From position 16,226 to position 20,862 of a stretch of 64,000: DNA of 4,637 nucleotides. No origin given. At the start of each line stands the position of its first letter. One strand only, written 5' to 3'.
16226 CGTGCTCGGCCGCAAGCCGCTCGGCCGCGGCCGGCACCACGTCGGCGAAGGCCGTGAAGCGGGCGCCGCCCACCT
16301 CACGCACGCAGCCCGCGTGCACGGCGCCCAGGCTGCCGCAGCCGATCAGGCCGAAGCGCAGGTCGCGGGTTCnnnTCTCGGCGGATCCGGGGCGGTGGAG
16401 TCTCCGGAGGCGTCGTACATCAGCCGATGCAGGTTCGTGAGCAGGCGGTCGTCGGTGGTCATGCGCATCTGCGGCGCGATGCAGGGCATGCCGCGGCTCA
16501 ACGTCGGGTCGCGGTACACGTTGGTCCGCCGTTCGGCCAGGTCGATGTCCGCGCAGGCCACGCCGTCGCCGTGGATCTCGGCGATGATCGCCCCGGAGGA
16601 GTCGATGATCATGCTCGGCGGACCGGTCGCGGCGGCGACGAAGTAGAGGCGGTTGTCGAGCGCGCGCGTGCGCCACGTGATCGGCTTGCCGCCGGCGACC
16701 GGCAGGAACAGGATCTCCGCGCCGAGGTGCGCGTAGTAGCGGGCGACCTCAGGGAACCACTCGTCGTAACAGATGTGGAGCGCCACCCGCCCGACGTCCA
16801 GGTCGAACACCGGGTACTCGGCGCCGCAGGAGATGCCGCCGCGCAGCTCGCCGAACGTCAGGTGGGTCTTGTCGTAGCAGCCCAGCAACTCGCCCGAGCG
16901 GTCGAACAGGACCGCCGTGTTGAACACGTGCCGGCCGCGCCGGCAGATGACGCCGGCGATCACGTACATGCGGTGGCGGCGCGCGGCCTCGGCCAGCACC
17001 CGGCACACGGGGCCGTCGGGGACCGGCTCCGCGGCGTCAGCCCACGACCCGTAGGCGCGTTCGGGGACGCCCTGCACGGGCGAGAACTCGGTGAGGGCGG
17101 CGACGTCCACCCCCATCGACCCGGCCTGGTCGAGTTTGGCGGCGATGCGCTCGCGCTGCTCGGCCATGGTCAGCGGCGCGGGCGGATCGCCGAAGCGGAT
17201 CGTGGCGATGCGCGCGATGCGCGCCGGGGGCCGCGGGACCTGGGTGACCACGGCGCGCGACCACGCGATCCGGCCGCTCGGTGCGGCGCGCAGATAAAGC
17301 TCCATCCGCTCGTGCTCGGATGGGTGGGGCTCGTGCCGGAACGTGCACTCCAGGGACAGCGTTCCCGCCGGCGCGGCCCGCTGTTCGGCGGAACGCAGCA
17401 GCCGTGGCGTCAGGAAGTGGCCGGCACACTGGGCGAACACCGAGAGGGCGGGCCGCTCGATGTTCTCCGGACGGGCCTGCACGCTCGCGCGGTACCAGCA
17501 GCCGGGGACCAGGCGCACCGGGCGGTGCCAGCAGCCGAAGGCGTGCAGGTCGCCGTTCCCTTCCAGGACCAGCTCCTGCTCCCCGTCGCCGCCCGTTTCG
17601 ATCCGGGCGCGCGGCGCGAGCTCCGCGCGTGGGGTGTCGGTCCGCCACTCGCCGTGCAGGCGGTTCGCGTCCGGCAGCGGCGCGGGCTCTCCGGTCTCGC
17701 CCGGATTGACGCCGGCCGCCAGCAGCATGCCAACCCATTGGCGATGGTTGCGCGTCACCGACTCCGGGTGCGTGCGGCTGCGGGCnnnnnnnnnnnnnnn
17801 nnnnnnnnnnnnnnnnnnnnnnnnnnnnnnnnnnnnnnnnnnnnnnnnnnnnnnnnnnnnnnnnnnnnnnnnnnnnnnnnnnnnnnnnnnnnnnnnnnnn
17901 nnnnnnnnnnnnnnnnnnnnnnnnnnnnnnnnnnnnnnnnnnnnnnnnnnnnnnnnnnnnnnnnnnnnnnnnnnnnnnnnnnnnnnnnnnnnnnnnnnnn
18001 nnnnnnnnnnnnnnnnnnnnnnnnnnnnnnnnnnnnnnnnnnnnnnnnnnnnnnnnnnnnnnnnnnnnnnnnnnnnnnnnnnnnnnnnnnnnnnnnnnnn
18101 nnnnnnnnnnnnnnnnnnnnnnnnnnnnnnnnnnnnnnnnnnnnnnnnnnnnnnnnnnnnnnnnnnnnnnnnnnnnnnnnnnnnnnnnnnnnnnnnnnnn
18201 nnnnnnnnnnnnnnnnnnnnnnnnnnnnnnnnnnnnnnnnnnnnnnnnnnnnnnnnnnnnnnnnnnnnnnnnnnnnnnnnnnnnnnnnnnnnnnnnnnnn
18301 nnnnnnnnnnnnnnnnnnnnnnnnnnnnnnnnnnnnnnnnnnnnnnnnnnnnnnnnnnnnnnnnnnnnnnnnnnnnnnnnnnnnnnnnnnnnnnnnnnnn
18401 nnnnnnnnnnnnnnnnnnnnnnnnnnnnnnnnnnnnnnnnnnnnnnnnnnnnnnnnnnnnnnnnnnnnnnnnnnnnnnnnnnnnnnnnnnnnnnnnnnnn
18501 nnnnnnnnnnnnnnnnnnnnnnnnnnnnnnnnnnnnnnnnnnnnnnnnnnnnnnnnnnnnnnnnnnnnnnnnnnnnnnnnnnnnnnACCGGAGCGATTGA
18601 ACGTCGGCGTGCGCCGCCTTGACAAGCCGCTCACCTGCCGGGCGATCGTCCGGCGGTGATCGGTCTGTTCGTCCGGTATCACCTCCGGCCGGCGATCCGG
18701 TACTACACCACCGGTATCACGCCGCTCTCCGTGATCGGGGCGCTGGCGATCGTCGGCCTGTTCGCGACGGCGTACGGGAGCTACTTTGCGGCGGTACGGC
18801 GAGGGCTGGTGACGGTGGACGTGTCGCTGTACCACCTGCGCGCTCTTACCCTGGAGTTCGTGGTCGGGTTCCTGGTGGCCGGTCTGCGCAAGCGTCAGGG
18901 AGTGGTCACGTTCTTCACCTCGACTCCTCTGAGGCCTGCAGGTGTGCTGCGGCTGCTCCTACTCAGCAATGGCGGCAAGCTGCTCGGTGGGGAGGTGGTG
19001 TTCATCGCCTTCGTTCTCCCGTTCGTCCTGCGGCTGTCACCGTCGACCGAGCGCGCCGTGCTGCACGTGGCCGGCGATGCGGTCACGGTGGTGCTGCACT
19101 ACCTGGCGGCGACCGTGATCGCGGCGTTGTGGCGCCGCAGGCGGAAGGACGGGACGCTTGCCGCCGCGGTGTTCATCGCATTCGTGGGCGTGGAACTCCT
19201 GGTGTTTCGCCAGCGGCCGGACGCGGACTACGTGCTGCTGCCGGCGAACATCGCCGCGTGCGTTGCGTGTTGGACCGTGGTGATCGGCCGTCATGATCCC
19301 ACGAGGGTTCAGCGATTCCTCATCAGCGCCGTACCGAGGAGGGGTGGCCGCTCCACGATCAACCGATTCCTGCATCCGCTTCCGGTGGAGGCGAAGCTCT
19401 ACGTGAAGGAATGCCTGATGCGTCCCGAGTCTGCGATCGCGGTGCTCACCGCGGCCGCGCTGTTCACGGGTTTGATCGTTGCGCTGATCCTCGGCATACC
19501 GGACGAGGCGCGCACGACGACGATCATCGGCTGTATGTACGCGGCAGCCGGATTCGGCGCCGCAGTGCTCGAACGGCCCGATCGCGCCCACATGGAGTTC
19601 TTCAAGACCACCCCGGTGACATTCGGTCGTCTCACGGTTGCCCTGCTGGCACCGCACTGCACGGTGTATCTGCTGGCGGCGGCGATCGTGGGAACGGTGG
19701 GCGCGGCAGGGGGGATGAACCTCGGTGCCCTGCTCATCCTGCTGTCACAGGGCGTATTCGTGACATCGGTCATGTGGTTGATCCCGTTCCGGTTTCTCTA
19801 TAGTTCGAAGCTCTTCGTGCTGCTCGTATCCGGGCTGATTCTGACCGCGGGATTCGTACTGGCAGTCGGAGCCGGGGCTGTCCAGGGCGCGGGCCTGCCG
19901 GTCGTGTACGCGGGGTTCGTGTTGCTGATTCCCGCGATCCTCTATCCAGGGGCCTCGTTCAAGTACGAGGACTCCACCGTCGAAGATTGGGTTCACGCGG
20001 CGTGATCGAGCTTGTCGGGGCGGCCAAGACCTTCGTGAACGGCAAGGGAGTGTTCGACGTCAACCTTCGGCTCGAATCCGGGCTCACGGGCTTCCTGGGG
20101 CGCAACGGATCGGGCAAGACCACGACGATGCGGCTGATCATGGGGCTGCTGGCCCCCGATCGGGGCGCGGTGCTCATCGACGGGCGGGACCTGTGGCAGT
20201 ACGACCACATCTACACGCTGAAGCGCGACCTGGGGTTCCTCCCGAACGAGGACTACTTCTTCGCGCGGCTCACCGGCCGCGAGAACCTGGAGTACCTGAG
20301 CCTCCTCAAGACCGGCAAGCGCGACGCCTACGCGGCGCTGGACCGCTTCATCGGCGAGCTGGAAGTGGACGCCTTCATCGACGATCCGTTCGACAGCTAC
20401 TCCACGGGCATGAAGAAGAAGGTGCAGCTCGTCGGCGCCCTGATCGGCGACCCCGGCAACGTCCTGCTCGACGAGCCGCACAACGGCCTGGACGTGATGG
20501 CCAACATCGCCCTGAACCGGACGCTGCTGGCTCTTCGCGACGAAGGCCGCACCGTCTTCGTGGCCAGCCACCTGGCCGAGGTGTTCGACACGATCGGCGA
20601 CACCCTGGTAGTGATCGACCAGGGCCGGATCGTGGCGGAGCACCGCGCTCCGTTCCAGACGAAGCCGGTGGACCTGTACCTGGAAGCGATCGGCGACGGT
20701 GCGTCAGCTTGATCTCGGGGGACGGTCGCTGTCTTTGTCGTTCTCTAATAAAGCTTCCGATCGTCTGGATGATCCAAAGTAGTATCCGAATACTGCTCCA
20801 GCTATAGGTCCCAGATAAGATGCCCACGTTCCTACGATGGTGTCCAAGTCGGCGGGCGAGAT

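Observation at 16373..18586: Tri-domain PhyH-dioxygenase / unknown / carbon-nitrogen hydrolase fusion, heading an operon with a Gfo/Idh oxidoreductase and an FAH-family protein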

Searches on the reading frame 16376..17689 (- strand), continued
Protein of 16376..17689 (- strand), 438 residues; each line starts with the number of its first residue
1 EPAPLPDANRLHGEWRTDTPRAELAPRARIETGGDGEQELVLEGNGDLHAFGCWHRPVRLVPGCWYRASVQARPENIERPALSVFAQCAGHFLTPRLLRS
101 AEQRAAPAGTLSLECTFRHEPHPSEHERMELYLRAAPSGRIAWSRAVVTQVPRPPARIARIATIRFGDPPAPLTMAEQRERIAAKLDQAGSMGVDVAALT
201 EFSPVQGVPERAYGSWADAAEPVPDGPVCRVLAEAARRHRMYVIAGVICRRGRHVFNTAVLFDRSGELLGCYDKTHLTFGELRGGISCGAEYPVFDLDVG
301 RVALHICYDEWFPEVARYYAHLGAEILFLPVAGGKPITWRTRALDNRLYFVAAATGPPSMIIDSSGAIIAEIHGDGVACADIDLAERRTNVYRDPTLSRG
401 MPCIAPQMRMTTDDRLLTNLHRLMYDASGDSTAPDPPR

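Call 89: search_protein_families(library=pfam, proteins=[L017:9292-10212:+, L028:4746-5558:+, L057:8995-9768:+, L028:4336-4701:+, L108:8403-9917:+], max_evalue=0.1)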
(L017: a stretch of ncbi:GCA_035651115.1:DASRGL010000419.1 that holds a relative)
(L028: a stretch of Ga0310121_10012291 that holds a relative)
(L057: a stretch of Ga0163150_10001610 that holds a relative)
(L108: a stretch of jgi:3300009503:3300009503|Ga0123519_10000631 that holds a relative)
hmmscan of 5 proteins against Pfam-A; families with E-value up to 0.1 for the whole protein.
L017:9292-10212:+ (306 aa): 1 family
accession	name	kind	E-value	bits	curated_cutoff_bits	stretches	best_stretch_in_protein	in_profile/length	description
PF05721.19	PhyH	-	7.6e-05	23.5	22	1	20-228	5-211/213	Phytanoyl-CoA dioxygenase (PhyH)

L028:4746-5558:+ (270 aa): 1 family
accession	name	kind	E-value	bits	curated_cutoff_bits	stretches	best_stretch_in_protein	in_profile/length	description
PF05721.19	PhyH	-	4.1e-34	119.2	22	1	13-219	1-212/213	Phytanoyl-CoA dioxygenase (PhyH)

L057:8995-9768:+ (257 aa): 2 families
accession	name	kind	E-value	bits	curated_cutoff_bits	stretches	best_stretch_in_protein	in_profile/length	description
PF05721.19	PhyH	-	3.5e-26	93.2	22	1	10-199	2-213/213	Phytanoyl-CoA dioxygenase (PhyH)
PF23169.1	HalD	-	0.0058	16.5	26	1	3-66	7-70/228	Halogenase D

L028:4336-4701:+ (121 aa): 2 families
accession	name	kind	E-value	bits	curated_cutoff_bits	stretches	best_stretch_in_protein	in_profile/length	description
PF08240.17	ADH_N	-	3.2e-11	43.8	23.5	1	26-77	3-51/104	Alcohol dehydrogenase GroES-like domain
PF24043.1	DUF7352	-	0.034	14.8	27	1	72-99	64-91/97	Domain of unknown function (DUF7352)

L108:8403-9917:+ (504 aa): 0 families

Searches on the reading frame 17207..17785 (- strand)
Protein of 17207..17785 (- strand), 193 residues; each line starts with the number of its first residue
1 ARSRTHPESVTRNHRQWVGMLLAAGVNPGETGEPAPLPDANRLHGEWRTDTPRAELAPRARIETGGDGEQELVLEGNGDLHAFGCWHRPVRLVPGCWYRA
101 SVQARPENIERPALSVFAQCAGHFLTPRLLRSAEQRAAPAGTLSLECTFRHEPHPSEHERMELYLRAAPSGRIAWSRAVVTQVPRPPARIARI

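Call 24: search_protein_representatives(alignment_id=A2)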
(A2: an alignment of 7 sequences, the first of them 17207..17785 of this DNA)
Query: 7 sequences, 193 profile positions. Proteins with E-value up to 0.001 (for the whole library): 118; up to 1e-10: 16; up to 1e-30: 1. The best 118 are listed.
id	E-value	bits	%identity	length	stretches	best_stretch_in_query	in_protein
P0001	6.0e-107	372.2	-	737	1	1-193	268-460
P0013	5.5e-24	101.6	-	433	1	41-193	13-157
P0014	1.3e-23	100.4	-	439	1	35-193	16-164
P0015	1.4e-21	93.7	-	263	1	35-193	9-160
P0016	1.7e-21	93.4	-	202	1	45-193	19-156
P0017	2.4e-21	92.9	-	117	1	37-128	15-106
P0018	2.9e-21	92.7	-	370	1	46-193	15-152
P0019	3.5e-19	85.9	-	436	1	39-193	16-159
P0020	1.4e-18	84.0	-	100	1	37-125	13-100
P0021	1.6e-18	83.8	-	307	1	45-193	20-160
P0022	7.9e-15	71.7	-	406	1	44-193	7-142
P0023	2.3e-14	70.2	-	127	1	44-127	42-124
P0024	8.0e-14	68.4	-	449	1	39-192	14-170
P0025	2.5e-12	63.5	-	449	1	41-191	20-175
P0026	1.1e-11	61.5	-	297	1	40-192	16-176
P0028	1.7e-10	57.5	-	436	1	28-189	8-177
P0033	5.7e-09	52.6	-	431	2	21-119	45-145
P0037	9.3e-08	48.6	-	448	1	46-192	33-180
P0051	2.7e-06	43.8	-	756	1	35-193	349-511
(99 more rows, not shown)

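Call 25: search_protein_families(library=pfam, proteins=[P0013, P0014, P0019, P0024, P0025, P0028, P0037, P0051, P0022, P0033], max_evalue=0.001)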
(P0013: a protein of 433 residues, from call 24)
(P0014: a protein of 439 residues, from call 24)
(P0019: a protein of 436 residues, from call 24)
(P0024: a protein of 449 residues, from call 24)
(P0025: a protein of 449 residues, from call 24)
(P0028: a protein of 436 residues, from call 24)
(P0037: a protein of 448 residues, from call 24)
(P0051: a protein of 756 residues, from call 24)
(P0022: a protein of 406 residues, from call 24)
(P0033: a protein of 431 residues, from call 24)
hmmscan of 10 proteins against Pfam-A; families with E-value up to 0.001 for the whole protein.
P0013 (433 aa): 1 family
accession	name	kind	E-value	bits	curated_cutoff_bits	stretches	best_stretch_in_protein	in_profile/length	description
PF00795.27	CN_hydrolase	-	1.7e-32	113.2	23.2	1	173-386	12-247/256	Carbon-nitrogen hydrolase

P0014 (439 aa): 1 family
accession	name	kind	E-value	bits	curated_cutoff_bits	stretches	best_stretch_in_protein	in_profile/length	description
PF00795.27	CN_hydrolase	-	1.7e-33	116.5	23.2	1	174-395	10-252/256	Carbon-nitrogen hydrolase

P0019 (436 aa): 1 family
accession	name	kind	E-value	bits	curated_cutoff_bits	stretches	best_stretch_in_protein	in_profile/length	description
PF00795.27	CN_hydrolase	-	7.3e-33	114.4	23.2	1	158-384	1-250/256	Carbon-nitrogen hydrolase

P0024 (449 aa): 1 family
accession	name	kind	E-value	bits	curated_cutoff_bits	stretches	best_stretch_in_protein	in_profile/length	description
PF00795.27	CN_hydrolase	-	9.7e-32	110.7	23.2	1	181-397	11-249/256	Carbon-nitrogen hydrolase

P0025 (449 aa): 1 family
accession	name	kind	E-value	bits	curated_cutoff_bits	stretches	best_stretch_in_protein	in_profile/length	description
PF00795.27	CN_hydrolase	-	1.7e-38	132.8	23.2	1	176-398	1-249/256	Carbon-nitrogen hydrolase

P0028 (436 aa): 1 family
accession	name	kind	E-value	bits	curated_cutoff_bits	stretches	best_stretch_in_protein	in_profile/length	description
PF00795.27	CN_hydrolase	-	5e-34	118.2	23.2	1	187-393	6-231/256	Carbon-nitrogen hydrolase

P0037 (448 aa): 1 family
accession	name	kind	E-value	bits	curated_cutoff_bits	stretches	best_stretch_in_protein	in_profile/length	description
PF00795.27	CN_hydrolase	-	2.2e-45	155.4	23.2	1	206-401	26-241/256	Carbon-nitrogen hydrolase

P0051 (756 aa): 4 families
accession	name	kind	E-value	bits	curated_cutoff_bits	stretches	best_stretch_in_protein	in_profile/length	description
PF00795.27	CN_hydrolase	-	2e-35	122.8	23.2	1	522-731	13-250/256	Carbon-nitrogen hydrolase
PF18911.6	PKD_4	-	6.1e-15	55.5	27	1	227-310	1-84/85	PKD domain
PF00801.26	PKD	-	8.5e-13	48.6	23.5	1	232-305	2-75/80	PKD domain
PF22352.2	K319L-like_PKD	-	3.5e-06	27.4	27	1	246-311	13-84/84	K319L-like, PKD domain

P0022 (406 aa): 1 family
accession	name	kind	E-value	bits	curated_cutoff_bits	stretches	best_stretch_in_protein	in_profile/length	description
PF00795.27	CN_hydrolase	-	3.4e-36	125.3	23.2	1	152-367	10-251/256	Carbon-nitrogen hydrolase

P0033 (431 aa): 1 family
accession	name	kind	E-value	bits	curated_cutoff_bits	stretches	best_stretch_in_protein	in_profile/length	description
PF00795.27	CN_hydrolase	-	1.4e-33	116.8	23.2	1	236-398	1-171/256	Carbon-nitrogen hydrolase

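Call 27: list_cluster_members(proteins=[P0013, P0014, P0019, P0025, P0037, P0024, P0028, P0010, P0012, P0051])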
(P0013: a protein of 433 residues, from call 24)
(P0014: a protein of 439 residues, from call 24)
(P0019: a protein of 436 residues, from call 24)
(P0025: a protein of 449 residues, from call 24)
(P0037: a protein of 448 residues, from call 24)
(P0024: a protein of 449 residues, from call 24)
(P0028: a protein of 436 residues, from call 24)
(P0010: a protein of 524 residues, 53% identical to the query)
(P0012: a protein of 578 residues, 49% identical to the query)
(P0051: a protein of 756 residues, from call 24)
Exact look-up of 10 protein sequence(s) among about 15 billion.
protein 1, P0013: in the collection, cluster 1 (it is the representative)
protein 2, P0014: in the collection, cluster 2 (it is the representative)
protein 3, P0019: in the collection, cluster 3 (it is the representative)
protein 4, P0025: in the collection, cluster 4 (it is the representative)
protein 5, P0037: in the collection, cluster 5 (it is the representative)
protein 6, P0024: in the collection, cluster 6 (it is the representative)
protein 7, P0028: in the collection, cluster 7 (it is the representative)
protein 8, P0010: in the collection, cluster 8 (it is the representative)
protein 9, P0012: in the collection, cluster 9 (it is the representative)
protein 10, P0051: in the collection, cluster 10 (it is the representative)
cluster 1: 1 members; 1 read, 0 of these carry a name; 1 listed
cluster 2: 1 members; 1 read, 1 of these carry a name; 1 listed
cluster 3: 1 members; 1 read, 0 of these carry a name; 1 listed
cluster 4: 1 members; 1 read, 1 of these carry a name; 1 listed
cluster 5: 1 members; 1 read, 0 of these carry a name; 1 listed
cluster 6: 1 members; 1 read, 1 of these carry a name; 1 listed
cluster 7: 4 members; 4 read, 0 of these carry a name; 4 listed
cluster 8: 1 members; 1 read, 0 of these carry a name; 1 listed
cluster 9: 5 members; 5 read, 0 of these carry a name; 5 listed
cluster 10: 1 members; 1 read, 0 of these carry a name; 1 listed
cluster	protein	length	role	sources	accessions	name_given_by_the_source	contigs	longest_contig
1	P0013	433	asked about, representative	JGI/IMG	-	-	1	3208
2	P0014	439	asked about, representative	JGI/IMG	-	predicted amidohydrolase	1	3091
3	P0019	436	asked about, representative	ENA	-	-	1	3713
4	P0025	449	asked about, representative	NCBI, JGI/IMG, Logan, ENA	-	predicted amidohydrolase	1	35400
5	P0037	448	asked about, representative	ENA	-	-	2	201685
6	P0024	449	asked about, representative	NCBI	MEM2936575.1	MAG: carbon-nitrogen hydrolase family protein [Candidatus Bathyarchaeia archaeon]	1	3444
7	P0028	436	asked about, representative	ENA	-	-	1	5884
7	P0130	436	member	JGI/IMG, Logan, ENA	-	-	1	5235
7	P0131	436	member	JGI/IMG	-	-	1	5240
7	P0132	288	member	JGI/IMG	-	-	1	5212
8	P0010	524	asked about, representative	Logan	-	-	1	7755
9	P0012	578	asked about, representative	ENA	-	-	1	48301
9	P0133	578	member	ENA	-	-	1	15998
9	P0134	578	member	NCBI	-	-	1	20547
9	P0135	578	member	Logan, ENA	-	-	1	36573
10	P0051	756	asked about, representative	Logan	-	-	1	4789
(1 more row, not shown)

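Call 71: predict_structure(alignment_id=A7)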
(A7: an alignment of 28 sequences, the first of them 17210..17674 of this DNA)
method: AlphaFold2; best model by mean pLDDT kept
length: 155 residues; sequences in the alignment: 28
mean_pLDDT: 88.1   pTM: 0.81
mean pLDDT of the five models: 88.1, 87.1, 86.7, 86.7, 86.5
residues with pLDDT >= 90: 89; 70-90: 55; 50-70: 7; < 50: 4
segments of 3 or more residues with pLDDT < 50: none
pLDDT, mean of each block of 10 residues (from residue 1): 61 88 90 92 89 96 96 89 95 80 91 89 91 91 96 60
secondary structure, 60 per line:
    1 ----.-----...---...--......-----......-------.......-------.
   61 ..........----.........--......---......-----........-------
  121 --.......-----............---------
elements in order: E11-13 E22-27 E33-38 E46-52 E60-70 H75-78 E79-83 E86-91 H95-100 E106-113 E123-129 E135-146

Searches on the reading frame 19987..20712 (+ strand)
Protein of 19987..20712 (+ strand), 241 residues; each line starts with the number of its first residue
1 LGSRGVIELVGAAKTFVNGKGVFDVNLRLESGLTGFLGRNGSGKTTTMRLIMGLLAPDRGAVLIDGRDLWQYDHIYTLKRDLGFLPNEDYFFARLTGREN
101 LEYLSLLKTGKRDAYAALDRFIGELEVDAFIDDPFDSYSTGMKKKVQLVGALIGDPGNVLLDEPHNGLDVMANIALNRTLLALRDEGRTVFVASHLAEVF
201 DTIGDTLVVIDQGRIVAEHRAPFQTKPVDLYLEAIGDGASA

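Call 5: search_protein_families(library=pfam, proteins=[window:19987-20712:+], max_evalue=0.01)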
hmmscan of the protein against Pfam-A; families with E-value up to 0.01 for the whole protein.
window:19987-20712:+ (241 aa): 5 families
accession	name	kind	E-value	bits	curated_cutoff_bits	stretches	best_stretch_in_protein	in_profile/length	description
PF00005.33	ABC_tran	-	2.7e-23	83.5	25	1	24-166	3-137/137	ABC transporter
PF13304.12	AAA_21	-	3.4e-10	40.9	27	1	88-199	182-302/304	AAA domain, putative AbiEii toxin, Type IV TA system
PF04310.18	MukB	-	6.2e-05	23.3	23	1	15-60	10-55/226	MukB N-terminal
PF13476.12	AAA_23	-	0.00045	21.4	27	1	24-51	12-39/201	AAA domain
PF13175.12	AAA_15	-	0.0079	16.3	32.1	0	24-75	16-71/374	AAA ATPase domain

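Call 7: search_protein_families(library=ncbifam, proteins=[window:19987-20712:+], max_evalue=0.01)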
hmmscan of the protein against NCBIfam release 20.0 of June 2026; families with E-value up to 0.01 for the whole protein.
window:19987-20712:+ (241 aa): 184 families (the best 25 are shown)
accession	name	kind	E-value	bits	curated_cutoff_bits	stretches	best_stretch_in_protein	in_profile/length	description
TIGR01188.1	drrA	subfamily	5.6e-37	127.6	312.45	1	14-219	1-206/302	daunorubicin resistance ABC transporter, ATP-binding protein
TIGR04406.1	LPS_export_lptB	equivalog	1e-29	103.5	240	1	13-220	8-218/239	LPS export ABC transporter ATP-binding protein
TIGR03873.1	F420-0_ABC_ATP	hypoth_equivalog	2.1e-28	99.3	372.4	1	30-218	25-218/256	putative F420-0 ABC transporter ATP-binding protein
TIGR03522.1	GldA_ABC_ATP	equivalog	3.4e-28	99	402.6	1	10-219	6-214/301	gliding motility-associated ABC transporter ATP-binding subunit GldA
TIGR03375.1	type_I_sec_LssB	subfamily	4e-28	98.1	693.1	1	25-218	486-682/696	type I secretion system permease/ATPase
TIGR03740.1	galliderm_ABC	subfamily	4.1e-28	98.6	309.75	1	13-222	7-209/223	lantibiotic protection ABC transporter ATP-binding subunit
NF010059.0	PRK13536.1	equivalog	8e-28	97.2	549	1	6-220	43-257/342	nodulation factor ABC transporter ATP-binding protein NodI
TIGR01288.1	nodI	equivalog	1.6e-26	93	424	1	6-220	4-218/303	nodulation factor ABC transporter ATP-binding protein NodI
NF008144.0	PRK10895.1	equivalog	1.7e-26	93.2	381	1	13-218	10-218/241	LPS export ABC transporter ATP-binding protein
NF010060.0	PRK13537.1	equivalog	2.3e-26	92.4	521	1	5-219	14-228/314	nodulation factor ABC transporter ATP-binding protein NodI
TIGR01257.1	rim_protein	equivalog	8.6e-26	89.2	4012.85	1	29-218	954-1141/2272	rim ABC transporter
NF033858.1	ABC2_perm_RbbA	equivalog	1.3e-25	89.5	1050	1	7-218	267-478/909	ribosome-associated ATPase/putative transporter RbbA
NF047565.1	PSM_export_PmtA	equivalog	2.1e-25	89.6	350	1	24-219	19-210/282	phenol-soluble modulin export ABC transporter ATP-binding protein PmtA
TIGR00968.1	3a0106s01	subfamily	3.7e-25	88.8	342.75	1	10-216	4-210/237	sulfate ABC transporter ATP-binding protein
TIGR03864.1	PQQ_ABC_ATP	hypoth_equivalog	6.8e-25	87.9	302.25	1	12-218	7-213/236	ABC transporter, ATP-binding subunit, PQQ-dependent alcohol dehydrogenase system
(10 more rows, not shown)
